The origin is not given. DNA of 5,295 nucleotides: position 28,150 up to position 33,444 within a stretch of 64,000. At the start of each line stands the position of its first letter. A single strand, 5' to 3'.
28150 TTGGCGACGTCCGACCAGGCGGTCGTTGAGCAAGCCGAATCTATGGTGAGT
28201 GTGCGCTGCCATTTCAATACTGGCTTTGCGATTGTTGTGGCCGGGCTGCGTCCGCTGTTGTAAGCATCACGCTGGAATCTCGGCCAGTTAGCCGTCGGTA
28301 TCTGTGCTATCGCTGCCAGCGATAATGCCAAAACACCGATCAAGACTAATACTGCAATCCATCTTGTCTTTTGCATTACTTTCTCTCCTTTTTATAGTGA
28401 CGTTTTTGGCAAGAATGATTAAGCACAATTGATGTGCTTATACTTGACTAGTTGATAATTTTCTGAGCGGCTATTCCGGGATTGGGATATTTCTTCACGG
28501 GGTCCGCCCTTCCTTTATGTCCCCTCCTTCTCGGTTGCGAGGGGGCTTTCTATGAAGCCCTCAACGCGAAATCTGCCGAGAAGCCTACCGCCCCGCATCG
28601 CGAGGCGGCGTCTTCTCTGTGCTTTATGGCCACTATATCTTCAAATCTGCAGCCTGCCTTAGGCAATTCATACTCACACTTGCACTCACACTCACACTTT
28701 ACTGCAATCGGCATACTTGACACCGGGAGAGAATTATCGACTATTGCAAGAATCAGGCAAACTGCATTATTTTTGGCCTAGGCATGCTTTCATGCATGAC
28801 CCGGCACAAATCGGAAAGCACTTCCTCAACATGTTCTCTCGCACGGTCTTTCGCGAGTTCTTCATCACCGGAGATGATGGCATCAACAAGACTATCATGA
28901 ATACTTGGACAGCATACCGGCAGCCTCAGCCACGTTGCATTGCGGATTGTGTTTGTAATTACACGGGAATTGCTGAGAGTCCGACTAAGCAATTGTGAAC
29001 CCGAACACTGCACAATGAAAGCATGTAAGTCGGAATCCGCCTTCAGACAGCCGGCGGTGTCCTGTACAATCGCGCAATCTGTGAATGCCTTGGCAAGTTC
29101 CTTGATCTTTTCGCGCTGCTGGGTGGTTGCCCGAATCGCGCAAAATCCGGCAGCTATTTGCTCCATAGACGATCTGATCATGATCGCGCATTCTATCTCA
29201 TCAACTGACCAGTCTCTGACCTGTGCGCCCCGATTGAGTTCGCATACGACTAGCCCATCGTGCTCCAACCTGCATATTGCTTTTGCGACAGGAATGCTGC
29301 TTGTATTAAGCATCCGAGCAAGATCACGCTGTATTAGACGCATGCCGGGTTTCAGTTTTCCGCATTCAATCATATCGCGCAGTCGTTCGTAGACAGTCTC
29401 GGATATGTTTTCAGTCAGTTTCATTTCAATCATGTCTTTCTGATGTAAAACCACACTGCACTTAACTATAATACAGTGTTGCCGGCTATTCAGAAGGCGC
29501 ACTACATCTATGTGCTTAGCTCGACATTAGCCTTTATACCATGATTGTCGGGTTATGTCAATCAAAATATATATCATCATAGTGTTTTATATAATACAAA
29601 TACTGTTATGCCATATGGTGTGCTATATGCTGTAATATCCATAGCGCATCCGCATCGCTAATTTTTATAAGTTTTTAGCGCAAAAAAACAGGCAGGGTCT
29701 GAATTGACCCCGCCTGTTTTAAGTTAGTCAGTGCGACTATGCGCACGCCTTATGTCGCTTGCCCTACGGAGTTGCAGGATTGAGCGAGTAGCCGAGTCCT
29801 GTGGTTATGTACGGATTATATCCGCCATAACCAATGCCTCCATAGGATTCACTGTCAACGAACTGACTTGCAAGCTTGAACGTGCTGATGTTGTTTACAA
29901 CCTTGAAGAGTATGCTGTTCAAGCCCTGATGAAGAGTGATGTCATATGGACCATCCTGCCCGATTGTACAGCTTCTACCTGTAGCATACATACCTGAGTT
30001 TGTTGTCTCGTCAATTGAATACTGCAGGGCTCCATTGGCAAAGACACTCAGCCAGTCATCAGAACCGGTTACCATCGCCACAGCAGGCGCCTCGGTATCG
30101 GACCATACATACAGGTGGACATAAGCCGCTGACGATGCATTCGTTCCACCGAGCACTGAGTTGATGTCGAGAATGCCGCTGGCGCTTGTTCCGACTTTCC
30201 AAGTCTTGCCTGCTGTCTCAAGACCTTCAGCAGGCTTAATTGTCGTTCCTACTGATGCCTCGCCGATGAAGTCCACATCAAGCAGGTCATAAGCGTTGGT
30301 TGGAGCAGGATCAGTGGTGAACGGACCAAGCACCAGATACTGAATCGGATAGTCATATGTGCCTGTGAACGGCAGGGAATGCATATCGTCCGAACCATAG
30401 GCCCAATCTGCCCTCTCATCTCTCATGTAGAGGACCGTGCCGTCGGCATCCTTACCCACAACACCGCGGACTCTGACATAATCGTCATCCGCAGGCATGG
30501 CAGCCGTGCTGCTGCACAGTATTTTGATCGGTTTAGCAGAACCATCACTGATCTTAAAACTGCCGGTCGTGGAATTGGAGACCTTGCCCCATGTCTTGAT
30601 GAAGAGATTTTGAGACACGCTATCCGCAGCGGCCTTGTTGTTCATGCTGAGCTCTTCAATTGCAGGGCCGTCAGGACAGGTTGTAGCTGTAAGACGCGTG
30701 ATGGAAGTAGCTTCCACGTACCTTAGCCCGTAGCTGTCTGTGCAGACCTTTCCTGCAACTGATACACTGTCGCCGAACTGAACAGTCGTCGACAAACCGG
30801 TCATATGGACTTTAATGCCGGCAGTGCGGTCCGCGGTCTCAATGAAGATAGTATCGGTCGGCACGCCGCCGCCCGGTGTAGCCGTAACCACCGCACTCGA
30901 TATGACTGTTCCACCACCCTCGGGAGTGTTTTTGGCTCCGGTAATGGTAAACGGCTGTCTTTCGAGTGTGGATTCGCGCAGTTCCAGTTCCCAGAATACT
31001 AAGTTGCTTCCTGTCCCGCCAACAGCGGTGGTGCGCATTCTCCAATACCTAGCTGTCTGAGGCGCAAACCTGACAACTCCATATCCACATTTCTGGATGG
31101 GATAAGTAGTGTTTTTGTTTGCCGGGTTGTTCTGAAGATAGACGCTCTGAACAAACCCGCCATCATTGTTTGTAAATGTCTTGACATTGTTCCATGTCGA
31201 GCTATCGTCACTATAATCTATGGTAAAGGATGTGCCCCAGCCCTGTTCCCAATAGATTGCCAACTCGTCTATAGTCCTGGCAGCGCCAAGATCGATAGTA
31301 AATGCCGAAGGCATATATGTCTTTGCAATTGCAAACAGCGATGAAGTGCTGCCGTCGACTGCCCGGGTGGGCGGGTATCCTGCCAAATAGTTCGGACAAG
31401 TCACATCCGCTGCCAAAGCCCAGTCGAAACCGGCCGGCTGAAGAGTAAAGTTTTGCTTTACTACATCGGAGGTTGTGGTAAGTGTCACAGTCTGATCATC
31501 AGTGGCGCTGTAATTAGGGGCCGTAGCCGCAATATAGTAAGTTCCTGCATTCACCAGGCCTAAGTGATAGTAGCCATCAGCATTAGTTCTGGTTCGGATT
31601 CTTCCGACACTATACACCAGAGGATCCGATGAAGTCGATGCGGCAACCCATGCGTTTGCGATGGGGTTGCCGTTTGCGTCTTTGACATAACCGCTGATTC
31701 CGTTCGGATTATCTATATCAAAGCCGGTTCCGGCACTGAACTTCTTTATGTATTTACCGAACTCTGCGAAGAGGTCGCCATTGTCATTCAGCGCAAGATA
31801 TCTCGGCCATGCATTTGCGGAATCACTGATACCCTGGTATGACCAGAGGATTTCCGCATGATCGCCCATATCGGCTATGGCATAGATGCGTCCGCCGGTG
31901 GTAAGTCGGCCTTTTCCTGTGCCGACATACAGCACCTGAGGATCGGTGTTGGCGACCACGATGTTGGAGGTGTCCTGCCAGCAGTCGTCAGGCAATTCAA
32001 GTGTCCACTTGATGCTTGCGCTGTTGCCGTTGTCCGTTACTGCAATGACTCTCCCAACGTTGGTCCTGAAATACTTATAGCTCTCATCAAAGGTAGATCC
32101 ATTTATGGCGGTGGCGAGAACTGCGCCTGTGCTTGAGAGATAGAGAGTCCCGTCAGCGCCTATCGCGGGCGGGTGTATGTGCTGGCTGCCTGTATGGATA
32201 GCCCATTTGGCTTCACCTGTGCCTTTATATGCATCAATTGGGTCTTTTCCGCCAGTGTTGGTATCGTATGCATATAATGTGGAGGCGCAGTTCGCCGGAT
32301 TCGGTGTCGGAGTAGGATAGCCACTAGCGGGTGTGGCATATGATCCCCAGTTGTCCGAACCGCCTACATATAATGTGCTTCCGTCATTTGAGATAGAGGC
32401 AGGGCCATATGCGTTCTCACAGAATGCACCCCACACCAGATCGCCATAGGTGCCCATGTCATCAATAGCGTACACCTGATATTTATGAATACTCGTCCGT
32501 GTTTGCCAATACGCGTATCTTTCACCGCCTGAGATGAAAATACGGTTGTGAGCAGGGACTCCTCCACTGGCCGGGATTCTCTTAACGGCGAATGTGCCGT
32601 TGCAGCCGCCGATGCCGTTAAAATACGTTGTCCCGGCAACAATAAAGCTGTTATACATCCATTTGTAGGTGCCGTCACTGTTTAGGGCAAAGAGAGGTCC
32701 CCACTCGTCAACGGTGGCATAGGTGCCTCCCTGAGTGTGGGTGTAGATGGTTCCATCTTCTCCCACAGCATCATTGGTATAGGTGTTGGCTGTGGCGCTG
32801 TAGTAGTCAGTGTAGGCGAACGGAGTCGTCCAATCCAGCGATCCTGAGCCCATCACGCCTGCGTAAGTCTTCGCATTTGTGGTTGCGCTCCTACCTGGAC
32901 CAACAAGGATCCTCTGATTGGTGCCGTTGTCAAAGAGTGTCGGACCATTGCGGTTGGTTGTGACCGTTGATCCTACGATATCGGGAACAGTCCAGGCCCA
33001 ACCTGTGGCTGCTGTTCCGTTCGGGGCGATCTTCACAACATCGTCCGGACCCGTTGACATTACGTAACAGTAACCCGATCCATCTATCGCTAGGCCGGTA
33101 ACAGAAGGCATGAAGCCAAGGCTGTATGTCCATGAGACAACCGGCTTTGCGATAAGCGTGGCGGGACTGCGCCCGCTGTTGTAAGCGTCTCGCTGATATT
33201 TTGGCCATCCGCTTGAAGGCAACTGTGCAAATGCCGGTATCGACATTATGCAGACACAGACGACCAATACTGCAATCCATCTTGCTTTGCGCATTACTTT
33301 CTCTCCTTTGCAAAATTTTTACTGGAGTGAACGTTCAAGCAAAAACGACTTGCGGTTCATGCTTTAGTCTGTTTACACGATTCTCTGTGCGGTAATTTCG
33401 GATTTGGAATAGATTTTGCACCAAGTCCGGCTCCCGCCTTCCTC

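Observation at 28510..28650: Conserved structured 5' leader with compensatory base changes upstream of all five paralogs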

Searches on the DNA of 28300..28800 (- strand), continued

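Call 67: search_with_rna_model(model_id=R1, sources=[L152, L155, L156, L157], max_evalue=1, show_alignments=5)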
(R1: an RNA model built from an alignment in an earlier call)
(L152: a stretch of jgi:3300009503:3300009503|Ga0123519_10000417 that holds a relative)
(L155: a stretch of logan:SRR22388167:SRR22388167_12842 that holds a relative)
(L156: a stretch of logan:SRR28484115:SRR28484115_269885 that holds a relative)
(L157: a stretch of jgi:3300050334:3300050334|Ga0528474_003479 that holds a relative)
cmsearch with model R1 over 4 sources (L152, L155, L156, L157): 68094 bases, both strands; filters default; matches with E-value up to 1: 6.
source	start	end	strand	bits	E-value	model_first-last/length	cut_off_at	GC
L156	8202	8321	+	57.3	2.9e-15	1-112/112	no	0.64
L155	5472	5590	+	57.2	3e-15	1-112/112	no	0.63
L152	9753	9874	+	49.6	5.8e-13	1-112/112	no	0.55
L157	940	1045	+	44.6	1.7e-11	1-112/112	no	0.51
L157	5263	5360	+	26.5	4.2e-06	1-112/112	no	0.55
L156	8197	8285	-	14.5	0.015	1-112/112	no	0.64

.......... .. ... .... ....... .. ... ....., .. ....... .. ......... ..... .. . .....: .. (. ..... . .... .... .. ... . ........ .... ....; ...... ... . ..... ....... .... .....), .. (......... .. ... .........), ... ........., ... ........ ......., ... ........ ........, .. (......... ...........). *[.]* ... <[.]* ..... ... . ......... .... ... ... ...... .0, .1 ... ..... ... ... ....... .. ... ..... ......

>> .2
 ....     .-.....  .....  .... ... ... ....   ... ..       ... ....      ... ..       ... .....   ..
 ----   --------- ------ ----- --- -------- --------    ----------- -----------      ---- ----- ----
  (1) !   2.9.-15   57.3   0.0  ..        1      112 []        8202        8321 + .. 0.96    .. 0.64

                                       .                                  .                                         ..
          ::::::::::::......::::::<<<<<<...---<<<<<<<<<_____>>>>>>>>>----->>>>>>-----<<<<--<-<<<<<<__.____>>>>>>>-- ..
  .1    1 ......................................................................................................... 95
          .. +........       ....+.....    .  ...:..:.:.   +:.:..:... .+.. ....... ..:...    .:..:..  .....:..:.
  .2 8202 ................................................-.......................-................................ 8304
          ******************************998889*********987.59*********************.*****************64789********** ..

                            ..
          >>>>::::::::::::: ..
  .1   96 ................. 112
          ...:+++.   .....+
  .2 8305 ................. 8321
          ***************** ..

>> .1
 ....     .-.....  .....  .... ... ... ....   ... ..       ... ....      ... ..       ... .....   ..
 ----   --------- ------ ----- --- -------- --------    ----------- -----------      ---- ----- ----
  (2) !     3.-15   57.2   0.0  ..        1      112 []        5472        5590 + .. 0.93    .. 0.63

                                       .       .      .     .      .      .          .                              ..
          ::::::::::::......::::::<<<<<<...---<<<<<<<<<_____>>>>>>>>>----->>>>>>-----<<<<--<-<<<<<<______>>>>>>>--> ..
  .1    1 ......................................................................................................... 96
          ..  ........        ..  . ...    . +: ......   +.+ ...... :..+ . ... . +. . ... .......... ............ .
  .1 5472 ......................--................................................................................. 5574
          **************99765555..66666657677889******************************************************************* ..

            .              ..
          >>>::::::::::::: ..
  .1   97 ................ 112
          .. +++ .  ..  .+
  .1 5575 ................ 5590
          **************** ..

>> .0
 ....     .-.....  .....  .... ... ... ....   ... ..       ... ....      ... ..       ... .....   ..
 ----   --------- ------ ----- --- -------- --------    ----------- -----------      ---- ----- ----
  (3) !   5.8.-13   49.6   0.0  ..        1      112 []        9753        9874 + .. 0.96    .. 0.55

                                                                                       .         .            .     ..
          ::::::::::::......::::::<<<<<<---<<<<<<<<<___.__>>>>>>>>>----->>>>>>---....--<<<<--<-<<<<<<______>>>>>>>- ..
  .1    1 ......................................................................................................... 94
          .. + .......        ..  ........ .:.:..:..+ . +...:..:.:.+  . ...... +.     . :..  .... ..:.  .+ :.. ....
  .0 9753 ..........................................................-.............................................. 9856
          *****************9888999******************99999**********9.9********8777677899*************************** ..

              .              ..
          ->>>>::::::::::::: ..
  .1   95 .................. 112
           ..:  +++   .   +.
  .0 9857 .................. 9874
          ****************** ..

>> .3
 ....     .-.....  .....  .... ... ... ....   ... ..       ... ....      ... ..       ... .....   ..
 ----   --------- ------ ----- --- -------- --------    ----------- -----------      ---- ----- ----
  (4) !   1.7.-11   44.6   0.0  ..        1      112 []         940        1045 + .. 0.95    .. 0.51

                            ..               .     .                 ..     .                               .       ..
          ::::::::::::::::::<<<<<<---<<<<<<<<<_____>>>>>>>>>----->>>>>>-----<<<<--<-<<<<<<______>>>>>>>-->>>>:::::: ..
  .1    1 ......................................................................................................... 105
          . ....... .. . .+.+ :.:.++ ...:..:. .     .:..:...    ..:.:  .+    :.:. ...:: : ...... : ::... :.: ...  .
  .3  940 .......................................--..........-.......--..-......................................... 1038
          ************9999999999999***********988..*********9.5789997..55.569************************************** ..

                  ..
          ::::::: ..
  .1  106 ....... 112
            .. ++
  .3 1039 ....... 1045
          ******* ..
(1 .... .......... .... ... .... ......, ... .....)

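Call 68: search_with_rna_model(model_id=R1, sources=[window, L001, L003, L004, L005, L006, L152, L155, L156, L157], max_evalue=0.0001, make_alignment=true)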
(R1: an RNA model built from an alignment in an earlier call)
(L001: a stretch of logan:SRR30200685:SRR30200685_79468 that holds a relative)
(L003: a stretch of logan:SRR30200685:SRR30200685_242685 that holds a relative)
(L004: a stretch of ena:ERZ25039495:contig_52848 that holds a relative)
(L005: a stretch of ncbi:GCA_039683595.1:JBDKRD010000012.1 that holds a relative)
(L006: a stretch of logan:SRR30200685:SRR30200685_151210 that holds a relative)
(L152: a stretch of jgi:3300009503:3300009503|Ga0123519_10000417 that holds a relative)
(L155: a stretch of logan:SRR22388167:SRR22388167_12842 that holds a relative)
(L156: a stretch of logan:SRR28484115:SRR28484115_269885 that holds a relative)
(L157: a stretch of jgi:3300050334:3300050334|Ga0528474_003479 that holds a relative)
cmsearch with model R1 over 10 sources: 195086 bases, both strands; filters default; matches with E-value up to 0.0001: 17.
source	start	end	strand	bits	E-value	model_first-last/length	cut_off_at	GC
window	33452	33562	-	104.8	5.9e-29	1-112/112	no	0.53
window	37903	38015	-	98.4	4.9e-27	1-112/112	no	0.51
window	28523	28638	-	97.7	8.1e-27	1-112/112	no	0.59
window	42257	42366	-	95.1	4.8e-26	1-112/112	no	0.55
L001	5978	6093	+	88.9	3.3e-24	1-112/112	no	0.47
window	46395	46510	-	87.5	8.5e-24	1-112/112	no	0.57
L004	9751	9867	+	80.9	7.9e-22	1-112/112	no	0.68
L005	9759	9873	+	65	4.3e-17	1-112/112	no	0.56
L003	1084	1189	+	61.7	4e-16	1-112/112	no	0.41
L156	8202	8321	+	57.3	8.2e-15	1-112/112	no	0.64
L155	5472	5590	+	57.2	8.7e-15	1-112/112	no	0.63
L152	9753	9874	+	49.6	1.7e-12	1-112/112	no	0.55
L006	2860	2963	+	47.1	8.9e-12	1-112/112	no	0.41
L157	940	1045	+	44.6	4.8e-11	1-112/112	no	0.51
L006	7171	7289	+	35.1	3.2e-08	1-112/112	no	0.39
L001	10258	10353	+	33.8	8e-08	1-112/112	no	0.45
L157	5263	5360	+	26.5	1.2e-05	1-112/112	no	0.55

Alignment A10: 17 matches aligned to the model, 147 columns, each read 5' to 3' on its own strand. Consensus structure (alignment columns), stored with it:
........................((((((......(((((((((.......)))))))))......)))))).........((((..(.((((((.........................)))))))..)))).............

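Call 91: search_with_rna_model(model_id=R1, source=window, filters=off, max_evalue=1)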
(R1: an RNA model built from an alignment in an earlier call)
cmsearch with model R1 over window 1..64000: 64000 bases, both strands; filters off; matches with E-value up to 1: 14.
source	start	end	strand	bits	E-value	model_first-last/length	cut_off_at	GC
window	33452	33562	-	104.8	1.9e-29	1-112/112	no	0.53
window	37903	38015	-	98.4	1.6e-27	1-112/112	no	0.51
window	28523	28638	-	97.7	2.7e-27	1-112/112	no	0.59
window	42257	42366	-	95.1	1.6e-26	1-112/112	no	0.55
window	46395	46510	-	87.5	2.8e-24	1-112/112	no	0.57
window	38142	38219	-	16.2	0.0044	1-112/112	no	0.6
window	42315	42349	+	14.6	0.013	22-58/112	no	0.63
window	46450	46486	+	14.3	0.016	22-58/112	no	0.68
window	32562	32650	+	12.3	0.068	1-112/112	no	0.55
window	22735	22835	-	11.2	0.14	1-112/112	no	0.44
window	38162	38194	+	10.5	0.22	23-57/112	no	0.67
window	37959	37996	+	9.8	0.36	21-59/112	no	0.61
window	28588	28608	+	9.6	0.41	29-49/112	no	0.86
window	4371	4405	-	9.4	0.47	23-57/112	no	0.54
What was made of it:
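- Gene-strand scores are 87-105 bits, against at most 14.6 bits on the opposite strand (call 91). An exhaustive scan of the window finds nothing else (call 91).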

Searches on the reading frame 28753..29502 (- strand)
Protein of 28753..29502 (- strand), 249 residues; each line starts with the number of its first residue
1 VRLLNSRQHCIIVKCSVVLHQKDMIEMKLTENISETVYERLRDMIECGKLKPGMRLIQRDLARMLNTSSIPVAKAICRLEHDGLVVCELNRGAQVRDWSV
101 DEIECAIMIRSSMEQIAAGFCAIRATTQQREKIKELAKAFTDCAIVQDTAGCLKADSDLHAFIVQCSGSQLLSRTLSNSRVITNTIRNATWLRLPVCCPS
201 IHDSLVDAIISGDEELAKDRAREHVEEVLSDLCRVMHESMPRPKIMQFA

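Call 10: search_protein_families(library=pfam, proteins=[window:28753-29502:-])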
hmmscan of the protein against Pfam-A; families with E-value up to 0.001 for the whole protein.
window:28753-29502:- (249 aa): 2 families
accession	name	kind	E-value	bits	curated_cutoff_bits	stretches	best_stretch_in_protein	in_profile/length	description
PF07729.17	FCD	-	1e-15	58.7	24.3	1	108-226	4-124/125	FCD domain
PF00392.27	GntR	-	1.2e-12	47.7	27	1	34-95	2-64/64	Bacterial regulatory proteins, gntR family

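Call 59: search_protein_families(library=ncbifam, proteins=[window:28753-29502:-], max_evalue=0.001)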
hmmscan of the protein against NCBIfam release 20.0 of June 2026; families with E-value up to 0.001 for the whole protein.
window:28753-29502:- (249 aa): 11 families
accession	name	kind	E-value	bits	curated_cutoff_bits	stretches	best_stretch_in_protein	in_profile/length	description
TIGR03338.1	phnR_burk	equivalog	3.7e-24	85.5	271.5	1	23-227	2-208/212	phosphonate utilization associated transcriptional regulator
NF007741.0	PRK10421.1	equivalog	6.9e-15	55.1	311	2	109-240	104-241/262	transcriptional regulator LldR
NF007001.0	PRK09464.1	equivalog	2e-10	40.7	330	1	31-94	9-73/254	pyruvate dehydrogenase complex transcriptional repressor PdhR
NF008504.0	PRK11414.1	equivalog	5.3e-09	36.1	225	1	35-143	14-122/221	GntR family transcriptional regulator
NF003011.0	PRK03837.1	subfamily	3.1e-08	33.5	260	1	32-229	13-230/241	transcriptional regulator NanR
NF052286.1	ecto_TF_EhuR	exception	5.7e-08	31.7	480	1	35-136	14-116/458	MocR-like ectoine utilization transcription factor EhuR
NF012025.0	PRK15481.1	equivalog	9.5e-06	24.5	573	1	27-124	1-99/432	MocR-like B6 salvage transcription factor PtsJ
NF052281.1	rhizopine_MocR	equivalog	4e-05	22.5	650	1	25-103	11-90/479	rhizopine catabolism transcriptional regulator MocR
NF052282.1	PLP_TF_PdxR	equivalog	4.1e-05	22.8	320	1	33-100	2-70/448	MocR-like pyridoxine biosynthesis transcription factor PdxR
NF008576.0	PRK11534.1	equivalog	0.00019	21.2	218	1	31-237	6-222/225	DNA-binding transcriptional regulator CsiR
NF047563.1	modulin_PmtR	equivalog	0.00057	19.9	200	1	28-97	8-78/125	PSM export ABC transporter transcriptional regulator PmtR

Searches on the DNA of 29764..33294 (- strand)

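Call 55: search_rna_families(sources=[L001, L003, L004, L006], threshold=evalue, max_evalue=5)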
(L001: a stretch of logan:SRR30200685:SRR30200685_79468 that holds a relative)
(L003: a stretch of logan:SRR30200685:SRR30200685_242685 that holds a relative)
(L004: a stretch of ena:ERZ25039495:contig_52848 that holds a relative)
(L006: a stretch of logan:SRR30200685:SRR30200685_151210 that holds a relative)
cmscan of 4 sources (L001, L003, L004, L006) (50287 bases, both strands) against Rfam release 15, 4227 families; matches with E-value up to 5: 1.
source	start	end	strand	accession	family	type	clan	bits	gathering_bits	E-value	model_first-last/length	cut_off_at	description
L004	16618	16672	-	RF01152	sR1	Gene; snRNA; snoRNA; CD-box;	-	21.5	45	0.23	1-57/57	no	Small nucleolar RNA sR1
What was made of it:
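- On Any Rfam 15 family: L001, L003, L004 and L006 at E<=5 give nothing on the element (call 55).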
